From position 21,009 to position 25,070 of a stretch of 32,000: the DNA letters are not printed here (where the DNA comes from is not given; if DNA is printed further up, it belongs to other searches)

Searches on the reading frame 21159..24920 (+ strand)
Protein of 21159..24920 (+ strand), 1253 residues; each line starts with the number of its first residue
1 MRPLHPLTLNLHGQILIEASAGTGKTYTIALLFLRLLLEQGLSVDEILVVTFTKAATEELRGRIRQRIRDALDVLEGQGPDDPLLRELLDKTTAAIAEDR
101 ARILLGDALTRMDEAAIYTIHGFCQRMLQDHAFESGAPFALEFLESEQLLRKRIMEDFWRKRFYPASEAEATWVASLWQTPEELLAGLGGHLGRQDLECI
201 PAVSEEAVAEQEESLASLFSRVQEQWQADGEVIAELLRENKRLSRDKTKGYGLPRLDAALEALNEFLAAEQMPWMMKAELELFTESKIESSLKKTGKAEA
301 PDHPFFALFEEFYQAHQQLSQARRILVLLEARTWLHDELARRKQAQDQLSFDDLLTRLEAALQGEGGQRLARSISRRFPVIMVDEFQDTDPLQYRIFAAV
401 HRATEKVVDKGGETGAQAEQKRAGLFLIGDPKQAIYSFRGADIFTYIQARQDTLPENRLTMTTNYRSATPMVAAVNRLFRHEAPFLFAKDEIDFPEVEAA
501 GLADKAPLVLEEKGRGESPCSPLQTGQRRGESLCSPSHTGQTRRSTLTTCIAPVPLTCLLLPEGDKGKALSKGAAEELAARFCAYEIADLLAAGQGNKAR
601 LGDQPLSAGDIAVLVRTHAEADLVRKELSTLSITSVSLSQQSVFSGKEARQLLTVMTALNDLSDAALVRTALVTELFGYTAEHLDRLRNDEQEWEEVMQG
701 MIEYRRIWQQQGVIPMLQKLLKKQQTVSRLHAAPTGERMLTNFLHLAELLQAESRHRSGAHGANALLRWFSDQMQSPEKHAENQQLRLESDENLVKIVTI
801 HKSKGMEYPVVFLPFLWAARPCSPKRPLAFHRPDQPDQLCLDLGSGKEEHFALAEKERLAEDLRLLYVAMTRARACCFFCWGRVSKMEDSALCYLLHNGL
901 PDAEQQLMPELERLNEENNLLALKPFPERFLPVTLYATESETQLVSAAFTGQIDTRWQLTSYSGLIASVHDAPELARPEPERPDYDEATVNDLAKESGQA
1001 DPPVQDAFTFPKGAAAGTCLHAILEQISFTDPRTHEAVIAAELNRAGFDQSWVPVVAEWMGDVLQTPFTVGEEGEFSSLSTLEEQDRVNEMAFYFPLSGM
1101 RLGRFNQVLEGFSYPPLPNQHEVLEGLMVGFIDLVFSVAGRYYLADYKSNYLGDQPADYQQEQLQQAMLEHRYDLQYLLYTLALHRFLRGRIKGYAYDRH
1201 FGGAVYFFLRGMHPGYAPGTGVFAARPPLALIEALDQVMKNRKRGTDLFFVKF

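Call 9: search_protein_families(library=pfam, proteins=[window:21159-24920:+], max_evalue=0.001)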
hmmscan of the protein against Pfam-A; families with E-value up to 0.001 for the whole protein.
window:21159-24920:+ (1253 aa): 5 families
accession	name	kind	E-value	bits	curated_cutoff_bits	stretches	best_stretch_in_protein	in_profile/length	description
PF00580.27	UvrD-helicase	-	1.6e-54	185.8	23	1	10-452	11-269/271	UvrD/REP helicase N-terminal domain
PF13361.12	UvrD_C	-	1.1e-22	81.3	25.6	1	608-881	71-347/350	UvrD-like helicase C-terminal domain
PF13245.12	AAA_19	-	1.6e-13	51.4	25.1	1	14-439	13-134/134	AAA domain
PF13538.12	UvrD_C_2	-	2e-10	40.8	27.4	1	797-820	4-29/52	UvrD-like helicase C-terminal domain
PF12705.13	PDDEXK_1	-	2.3e-06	28.2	22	1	1015-1239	36-217/247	PD-(D/E)XK nuclease superfamily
